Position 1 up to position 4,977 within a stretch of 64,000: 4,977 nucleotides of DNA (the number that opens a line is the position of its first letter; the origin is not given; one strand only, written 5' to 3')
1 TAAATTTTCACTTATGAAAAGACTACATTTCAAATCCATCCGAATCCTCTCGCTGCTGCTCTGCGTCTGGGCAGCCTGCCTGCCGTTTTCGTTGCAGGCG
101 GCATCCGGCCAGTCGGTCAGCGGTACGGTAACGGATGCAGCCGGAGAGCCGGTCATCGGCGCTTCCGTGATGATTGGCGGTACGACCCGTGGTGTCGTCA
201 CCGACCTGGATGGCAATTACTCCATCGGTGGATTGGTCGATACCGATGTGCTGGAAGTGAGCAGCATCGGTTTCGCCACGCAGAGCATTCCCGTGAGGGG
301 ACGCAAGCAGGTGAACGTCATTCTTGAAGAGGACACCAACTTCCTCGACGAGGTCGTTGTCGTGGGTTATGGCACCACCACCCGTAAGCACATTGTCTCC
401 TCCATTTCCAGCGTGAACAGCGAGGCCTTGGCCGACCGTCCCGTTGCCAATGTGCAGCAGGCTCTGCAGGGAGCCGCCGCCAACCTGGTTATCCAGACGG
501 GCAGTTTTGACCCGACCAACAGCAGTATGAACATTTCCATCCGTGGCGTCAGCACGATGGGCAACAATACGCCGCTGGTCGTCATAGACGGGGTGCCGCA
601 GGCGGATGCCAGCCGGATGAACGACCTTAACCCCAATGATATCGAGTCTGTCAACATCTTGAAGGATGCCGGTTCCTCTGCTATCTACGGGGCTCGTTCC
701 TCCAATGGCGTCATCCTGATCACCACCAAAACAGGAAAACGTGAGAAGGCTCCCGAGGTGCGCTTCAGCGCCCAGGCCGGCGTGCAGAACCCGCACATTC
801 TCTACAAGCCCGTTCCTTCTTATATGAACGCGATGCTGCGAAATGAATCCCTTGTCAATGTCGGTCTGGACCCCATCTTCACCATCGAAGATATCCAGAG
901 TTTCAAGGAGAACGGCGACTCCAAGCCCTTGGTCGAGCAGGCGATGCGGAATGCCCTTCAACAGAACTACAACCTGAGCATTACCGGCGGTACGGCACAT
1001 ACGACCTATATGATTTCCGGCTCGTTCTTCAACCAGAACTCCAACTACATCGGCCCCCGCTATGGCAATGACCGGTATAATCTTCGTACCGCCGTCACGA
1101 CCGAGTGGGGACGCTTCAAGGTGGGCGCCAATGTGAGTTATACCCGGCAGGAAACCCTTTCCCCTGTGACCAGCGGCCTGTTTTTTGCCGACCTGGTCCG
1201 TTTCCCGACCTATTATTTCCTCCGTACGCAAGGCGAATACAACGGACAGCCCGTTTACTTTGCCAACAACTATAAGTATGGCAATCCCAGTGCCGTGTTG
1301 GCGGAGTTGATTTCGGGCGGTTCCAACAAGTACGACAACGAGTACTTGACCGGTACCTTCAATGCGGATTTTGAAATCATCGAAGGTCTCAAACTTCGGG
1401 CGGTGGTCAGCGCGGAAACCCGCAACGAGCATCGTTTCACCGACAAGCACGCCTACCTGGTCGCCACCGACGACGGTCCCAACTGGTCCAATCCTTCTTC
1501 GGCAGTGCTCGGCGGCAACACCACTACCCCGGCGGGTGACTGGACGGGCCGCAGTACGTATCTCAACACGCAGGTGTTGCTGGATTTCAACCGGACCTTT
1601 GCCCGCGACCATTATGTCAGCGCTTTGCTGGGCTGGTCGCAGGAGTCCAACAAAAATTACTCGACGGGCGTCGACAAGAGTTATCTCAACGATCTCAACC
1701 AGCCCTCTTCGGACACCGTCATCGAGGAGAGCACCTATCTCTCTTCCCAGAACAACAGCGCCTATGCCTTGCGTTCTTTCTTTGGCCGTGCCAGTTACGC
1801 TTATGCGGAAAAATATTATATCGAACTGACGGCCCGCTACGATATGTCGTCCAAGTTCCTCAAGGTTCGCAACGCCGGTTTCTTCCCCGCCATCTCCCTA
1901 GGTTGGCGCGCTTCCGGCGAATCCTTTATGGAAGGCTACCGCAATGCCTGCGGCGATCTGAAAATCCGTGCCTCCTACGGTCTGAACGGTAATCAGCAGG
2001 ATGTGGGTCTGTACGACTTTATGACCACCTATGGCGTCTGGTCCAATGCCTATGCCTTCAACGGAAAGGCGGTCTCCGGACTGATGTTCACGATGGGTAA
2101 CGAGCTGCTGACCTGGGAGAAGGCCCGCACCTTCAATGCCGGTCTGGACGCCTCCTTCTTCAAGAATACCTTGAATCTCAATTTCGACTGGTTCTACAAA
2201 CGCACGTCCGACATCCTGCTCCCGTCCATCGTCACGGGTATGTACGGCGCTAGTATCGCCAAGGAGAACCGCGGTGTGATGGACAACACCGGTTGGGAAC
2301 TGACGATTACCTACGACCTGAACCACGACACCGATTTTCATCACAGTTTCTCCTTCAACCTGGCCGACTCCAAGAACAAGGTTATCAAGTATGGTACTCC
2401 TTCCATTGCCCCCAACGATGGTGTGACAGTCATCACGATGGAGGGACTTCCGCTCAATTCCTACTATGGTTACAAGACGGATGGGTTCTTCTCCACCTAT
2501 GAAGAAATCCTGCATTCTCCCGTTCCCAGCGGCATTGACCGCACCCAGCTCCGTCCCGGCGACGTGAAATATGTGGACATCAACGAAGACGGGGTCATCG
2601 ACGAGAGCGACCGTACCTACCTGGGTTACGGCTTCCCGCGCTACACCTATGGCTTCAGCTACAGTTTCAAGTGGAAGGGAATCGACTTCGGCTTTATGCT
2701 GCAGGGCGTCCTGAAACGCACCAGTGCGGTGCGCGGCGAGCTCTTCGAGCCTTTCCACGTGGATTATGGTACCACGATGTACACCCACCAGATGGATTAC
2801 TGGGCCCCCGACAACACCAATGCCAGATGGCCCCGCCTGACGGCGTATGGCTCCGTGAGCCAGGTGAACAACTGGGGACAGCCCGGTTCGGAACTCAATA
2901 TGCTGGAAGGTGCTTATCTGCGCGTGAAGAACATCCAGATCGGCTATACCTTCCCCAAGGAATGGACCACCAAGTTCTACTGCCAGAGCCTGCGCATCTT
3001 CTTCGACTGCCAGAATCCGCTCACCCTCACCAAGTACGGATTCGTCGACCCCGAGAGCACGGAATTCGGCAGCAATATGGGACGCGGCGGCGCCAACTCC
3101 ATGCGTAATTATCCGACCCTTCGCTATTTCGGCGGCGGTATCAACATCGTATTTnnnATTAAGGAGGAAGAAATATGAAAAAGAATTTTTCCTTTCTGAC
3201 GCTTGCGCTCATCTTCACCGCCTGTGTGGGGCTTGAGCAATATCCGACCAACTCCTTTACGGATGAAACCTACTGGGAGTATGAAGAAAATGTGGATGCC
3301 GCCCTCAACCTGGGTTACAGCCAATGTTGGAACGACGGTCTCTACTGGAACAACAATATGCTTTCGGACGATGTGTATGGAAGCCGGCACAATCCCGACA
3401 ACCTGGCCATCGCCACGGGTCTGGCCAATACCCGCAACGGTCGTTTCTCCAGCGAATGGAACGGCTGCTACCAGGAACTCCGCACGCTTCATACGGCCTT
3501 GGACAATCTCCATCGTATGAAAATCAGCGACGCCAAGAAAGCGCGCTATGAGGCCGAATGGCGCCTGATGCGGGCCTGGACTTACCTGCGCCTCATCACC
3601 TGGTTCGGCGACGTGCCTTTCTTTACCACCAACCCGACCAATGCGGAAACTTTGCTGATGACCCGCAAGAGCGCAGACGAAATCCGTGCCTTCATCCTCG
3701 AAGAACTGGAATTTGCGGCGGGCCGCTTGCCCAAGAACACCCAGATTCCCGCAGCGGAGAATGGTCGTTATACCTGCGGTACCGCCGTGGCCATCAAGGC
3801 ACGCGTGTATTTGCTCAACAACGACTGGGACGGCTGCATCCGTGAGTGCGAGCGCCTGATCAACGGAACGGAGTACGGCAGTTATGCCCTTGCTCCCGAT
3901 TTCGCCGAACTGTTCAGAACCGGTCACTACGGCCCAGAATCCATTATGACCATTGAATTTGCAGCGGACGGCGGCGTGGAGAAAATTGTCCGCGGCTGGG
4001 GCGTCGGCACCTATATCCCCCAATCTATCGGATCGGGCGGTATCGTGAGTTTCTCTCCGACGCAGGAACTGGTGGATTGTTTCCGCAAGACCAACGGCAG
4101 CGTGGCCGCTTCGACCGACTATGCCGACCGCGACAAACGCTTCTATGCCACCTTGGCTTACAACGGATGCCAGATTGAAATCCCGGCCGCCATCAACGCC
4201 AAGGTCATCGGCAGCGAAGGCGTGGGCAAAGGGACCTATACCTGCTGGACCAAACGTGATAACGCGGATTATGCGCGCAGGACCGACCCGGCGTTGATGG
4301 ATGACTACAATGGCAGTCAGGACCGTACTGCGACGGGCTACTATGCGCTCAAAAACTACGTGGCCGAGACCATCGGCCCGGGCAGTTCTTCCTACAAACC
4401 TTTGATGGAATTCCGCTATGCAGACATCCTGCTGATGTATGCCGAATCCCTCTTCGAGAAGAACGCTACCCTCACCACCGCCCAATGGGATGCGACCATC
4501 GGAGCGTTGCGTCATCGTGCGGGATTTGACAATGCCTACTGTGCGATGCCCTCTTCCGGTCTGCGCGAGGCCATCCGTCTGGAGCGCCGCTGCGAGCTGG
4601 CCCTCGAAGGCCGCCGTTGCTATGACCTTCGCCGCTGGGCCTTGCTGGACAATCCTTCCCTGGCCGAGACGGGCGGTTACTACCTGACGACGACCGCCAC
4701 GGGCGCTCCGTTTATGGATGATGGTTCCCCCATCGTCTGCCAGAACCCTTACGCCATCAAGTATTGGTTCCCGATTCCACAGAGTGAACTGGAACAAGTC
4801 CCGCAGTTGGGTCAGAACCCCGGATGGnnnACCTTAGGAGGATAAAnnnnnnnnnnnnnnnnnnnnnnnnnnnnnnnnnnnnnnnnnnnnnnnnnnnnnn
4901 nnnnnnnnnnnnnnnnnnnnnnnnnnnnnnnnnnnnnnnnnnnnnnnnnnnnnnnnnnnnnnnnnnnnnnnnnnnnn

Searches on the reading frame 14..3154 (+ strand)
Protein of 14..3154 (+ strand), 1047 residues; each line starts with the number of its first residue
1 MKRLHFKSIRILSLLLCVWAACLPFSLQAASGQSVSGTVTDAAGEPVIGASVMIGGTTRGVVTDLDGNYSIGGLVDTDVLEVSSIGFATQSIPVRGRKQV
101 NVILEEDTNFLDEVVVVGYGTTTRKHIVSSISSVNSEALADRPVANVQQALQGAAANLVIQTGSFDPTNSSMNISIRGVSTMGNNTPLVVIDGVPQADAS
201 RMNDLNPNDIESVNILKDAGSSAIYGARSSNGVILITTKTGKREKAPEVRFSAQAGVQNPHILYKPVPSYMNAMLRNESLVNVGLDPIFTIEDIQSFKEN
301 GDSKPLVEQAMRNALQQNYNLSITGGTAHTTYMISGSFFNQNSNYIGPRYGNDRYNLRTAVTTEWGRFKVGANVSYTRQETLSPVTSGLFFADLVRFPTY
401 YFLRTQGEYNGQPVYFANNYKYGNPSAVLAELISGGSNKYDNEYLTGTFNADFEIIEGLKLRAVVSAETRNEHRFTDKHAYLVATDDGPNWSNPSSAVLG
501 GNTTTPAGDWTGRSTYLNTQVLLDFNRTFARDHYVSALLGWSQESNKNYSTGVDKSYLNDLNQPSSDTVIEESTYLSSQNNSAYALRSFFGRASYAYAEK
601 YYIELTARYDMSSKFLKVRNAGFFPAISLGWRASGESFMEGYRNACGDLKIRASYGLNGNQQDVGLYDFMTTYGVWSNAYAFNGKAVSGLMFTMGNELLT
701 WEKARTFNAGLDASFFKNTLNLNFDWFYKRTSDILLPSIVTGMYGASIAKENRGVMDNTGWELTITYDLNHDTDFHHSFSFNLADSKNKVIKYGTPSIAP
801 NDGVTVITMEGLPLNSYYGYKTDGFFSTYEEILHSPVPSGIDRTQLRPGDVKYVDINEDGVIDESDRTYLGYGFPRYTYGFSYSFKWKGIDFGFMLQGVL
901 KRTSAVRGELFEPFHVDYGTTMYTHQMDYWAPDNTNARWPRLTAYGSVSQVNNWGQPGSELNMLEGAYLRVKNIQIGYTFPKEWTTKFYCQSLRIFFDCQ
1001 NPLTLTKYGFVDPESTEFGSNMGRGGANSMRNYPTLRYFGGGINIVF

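Call 67: search_protein_families(library=pfam, max_evalue=0.00001, proteins=[window:14-3154:+])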
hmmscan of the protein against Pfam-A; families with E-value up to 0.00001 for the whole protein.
window:14-3154:+ (1047 aa): 3 families
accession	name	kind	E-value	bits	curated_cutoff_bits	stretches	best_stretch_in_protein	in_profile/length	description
PF07715.20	Plug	-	8.4e-20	71.7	23.9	1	127-233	5-107/107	TonB-dependent Receptor Plug Domain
PF13715.12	CarbopepD_reg_2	-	1.7e-17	63.6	32.2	1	35-116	1-88/88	CarboxypepD_reg-like domain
PF13620.12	CarboxypepD_reg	-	1.7e-12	48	32.3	1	34-95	1-70/82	Carboxypeptidase regulatory-like domain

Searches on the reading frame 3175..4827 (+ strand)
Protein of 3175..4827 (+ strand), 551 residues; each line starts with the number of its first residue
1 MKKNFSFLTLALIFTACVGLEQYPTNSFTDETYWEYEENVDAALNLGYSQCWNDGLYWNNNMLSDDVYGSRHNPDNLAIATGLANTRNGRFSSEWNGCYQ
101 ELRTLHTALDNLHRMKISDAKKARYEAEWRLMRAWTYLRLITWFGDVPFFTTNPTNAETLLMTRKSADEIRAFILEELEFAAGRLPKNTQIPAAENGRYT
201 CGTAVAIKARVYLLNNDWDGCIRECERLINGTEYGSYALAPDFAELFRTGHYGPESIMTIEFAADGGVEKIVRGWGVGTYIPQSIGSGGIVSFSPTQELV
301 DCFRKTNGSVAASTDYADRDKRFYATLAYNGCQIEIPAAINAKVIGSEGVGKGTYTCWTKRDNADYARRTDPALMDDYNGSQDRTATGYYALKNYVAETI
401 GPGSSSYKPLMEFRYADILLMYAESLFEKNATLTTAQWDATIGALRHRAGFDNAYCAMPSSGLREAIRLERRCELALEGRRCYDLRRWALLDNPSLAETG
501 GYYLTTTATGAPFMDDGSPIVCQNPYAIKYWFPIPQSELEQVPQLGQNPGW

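Call 67: search_protein_families(library=pfam, max_evalue=0.00001, proteins=[window:3175-4827:+])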
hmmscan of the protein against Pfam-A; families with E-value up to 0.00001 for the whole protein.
window:3175-4827:+ (551 aa): 3 families
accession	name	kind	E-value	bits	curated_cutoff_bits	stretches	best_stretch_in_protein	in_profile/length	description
PF07980.17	SusD_RagB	-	2.1e-50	172.5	23.1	1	254-551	1-297/297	SusD family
PF14322.12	SusD-like_3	-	4.7e-17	63.3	27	1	30-213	12-191/191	Starch-binding associating with outer membrane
PF12771.13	SusD-like_2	-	6.3e-07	29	27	1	92-187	58-151/415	Starch-binding associating with outer membrane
